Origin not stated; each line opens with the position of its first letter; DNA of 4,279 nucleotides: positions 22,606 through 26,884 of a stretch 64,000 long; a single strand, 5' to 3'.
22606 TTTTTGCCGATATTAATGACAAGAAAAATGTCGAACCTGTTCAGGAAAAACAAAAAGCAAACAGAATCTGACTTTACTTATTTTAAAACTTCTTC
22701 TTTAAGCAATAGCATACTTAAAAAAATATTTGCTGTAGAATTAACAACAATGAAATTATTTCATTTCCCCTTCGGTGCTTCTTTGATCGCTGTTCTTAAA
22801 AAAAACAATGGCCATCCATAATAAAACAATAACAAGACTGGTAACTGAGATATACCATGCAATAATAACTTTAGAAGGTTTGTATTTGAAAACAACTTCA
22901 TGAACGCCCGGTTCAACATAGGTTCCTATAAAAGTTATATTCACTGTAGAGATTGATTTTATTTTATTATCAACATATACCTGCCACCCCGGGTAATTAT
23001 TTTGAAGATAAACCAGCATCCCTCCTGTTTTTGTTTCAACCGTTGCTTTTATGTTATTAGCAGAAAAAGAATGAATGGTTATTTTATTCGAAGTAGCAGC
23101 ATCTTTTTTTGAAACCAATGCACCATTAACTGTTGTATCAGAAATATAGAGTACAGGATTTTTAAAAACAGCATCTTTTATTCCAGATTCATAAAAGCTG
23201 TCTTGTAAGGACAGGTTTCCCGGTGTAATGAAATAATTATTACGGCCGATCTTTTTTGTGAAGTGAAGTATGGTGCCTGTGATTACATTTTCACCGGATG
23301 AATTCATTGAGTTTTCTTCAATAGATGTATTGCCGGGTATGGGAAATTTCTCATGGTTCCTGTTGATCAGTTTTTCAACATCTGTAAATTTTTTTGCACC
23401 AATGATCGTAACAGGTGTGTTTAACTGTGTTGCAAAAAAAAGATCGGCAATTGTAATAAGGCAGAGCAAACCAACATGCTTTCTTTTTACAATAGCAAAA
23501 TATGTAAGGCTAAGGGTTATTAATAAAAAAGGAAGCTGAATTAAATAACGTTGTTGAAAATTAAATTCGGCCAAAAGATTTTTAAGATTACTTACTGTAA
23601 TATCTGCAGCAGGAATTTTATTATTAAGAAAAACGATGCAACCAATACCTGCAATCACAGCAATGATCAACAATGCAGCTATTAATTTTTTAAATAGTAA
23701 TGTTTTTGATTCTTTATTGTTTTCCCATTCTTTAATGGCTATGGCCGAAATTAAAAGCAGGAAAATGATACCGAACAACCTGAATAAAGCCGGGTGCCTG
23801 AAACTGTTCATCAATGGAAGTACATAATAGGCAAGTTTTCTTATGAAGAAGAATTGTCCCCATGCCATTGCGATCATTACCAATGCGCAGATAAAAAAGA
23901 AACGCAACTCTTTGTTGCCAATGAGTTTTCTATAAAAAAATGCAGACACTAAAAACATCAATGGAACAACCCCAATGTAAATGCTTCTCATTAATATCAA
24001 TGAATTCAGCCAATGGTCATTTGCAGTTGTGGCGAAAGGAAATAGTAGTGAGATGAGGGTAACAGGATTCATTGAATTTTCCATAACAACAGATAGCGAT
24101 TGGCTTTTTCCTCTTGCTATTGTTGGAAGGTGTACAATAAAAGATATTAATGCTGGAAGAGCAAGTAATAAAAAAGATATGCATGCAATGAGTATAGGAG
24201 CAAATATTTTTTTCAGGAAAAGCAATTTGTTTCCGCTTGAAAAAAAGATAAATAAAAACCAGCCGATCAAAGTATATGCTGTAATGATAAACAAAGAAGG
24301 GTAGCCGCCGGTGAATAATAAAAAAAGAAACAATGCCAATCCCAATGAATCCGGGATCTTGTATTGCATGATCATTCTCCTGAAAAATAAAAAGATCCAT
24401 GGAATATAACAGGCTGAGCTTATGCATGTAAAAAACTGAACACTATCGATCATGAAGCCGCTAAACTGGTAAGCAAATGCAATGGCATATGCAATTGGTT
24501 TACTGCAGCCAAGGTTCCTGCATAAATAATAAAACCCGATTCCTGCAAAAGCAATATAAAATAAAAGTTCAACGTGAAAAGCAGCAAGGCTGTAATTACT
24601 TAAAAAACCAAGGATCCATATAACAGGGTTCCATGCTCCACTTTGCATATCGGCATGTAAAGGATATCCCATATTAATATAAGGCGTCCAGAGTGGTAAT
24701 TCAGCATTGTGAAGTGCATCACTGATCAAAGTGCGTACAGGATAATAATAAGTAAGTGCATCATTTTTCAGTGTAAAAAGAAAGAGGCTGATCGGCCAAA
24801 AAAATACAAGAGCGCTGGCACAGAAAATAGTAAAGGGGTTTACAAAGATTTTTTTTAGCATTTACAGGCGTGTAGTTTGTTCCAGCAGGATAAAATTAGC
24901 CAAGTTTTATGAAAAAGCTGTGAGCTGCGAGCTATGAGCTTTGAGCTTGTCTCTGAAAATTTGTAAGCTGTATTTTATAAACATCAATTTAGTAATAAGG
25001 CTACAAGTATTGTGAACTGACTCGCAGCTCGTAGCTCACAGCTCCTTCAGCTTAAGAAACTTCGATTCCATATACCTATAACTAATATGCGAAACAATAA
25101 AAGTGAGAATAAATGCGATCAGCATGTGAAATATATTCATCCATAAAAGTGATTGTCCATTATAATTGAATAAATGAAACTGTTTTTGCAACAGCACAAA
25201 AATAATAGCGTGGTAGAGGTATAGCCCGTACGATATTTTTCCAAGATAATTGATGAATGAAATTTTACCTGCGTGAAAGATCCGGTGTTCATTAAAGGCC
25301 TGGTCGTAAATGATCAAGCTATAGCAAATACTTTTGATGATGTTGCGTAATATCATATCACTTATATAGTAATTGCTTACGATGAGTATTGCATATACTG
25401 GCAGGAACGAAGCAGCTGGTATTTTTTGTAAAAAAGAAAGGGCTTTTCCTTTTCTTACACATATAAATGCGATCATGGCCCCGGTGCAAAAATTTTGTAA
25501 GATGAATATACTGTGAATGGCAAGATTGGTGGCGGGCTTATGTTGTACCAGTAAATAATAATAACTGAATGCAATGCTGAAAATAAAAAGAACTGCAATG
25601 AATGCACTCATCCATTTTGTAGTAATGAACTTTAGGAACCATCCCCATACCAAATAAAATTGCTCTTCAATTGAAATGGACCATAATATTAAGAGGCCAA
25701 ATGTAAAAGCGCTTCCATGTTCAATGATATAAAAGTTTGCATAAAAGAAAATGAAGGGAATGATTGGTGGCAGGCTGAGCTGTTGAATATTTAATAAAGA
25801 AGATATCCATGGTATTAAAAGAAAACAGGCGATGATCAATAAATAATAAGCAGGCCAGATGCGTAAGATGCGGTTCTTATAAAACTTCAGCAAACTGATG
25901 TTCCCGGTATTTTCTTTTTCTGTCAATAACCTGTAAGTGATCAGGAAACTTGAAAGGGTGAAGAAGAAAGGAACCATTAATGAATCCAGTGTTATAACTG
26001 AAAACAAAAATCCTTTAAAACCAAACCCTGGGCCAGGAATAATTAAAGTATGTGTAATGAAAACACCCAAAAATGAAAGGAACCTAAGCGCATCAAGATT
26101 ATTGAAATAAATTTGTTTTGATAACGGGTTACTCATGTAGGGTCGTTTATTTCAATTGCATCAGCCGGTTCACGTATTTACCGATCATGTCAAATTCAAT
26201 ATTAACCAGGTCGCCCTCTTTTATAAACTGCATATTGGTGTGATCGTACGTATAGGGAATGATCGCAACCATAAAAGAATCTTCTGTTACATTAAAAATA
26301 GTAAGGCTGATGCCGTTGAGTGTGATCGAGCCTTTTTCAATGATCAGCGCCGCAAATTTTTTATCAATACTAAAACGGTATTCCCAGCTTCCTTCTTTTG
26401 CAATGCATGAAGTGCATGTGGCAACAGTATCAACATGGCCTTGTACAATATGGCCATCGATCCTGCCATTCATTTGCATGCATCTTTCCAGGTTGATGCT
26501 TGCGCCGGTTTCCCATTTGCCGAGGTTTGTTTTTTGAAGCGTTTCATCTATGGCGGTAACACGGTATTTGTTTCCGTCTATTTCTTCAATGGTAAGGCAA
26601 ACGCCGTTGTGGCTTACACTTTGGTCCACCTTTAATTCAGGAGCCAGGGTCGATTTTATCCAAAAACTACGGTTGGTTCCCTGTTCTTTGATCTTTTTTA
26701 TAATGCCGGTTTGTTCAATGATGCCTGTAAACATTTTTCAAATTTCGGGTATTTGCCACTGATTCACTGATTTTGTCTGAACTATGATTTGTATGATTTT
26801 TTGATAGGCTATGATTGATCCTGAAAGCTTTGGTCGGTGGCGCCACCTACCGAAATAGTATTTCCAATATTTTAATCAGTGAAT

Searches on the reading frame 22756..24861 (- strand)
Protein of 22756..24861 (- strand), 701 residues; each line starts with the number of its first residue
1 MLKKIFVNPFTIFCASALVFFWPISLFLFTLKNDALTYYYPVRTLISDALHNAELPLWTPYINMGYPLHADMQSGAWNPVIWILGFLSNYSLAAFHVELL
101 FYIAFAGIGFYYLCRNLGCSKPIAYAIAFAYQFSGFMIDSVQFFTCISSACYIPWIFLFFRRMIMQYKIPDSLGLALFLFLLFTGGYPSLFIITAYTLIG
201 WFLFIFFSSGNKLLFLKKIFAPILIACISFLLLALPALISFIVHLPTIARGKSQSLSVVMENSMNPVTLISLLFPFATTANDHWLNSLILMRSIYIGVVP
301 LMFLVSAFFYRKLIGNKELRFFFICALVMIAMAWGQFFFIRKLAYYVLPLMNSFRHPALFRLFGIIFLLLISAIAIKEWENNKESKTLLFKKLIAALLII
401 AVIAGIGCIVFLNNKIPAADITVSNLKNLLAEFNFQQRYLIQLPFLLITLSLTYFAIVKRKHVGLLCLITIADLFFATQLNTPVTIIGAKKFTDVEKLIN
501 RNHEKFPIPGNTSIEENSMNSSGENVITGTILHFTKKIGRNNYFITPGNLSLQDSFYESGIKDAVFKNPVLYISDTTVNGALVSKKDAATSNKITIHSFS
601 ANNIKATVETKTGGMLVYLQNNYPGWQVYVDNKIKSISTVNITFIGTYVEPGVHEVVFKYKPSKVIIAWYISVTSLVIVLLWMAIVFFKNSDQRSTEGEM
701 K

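Call 72: search_protein_families(library=pfam, proteins=[window:22756-24861:-], max_evalue=0.00001)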
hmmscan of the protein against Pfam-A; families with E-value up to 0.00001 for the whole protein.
window:22756-24861:- (701 aa): 1 family
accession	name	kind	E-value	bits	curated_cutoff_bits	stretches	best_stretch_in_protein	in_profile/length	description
PF09586.16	YfhO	-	2.6e-10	39.8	28.5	1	584-672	746-835/835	Bacterial membrane protein YfhO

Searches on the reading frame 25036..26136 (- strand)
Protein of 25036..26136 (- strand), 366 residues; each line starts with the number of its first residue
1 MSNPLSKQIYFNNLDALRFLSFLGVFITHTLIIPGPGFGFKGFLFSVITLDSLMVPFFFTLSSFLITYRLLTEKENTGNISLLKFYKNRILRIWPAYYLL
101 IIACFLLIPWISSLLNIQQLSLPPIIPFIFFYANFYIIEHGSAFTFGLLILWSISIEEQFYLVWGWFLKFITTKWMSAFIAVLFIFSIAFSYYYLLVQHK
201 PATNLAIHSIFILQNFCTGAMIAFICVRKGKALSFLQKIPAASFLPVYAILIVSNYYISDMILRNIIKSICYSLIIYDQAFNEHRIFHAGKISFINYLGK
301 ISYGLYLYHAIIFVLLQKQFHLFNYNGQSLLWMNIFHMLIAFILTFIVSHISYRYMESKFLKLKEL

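Call 72: search_protein_families(library=pfam, proteins=[window:25036-26136:-], max_evalue=0.00001)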
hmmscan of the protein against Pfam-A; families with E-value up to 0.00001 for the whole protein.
window:25036-26136:- (366 aa): 1 family
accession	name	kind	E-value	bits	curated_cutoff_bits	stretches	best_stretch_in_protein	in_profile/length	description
PF01757.29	Acyl_transf_3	-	5e-24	85.4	31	1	12-352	2-324/326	Acyltransferase domain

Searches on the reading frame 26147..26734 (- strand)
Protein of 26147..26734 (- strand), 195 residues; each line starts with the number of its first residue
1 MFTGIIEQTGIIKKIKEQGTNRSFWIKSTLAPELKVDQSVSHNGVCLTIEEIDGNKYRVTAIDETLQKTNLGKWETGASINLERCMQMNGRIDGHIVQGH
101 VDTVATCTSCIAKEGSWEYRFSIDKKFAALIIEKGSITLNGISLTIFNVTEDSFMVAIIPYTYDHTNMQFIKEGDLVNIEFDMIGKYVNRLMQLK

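Call 72: search_protein_families(library=pfam, proteins=[window:26147-26734:-], max_evalue=0.00001)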
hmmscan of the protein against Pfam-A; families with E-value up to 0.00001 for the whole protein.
window:26147-26734:- (195 aa): 1 family
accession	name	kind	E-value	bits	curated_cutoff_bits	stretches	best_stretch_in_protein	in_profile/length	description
PF00677.23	Lum_binding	-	4.3e-47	158.5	27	2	98-182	1-86/86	Lumazine binding domain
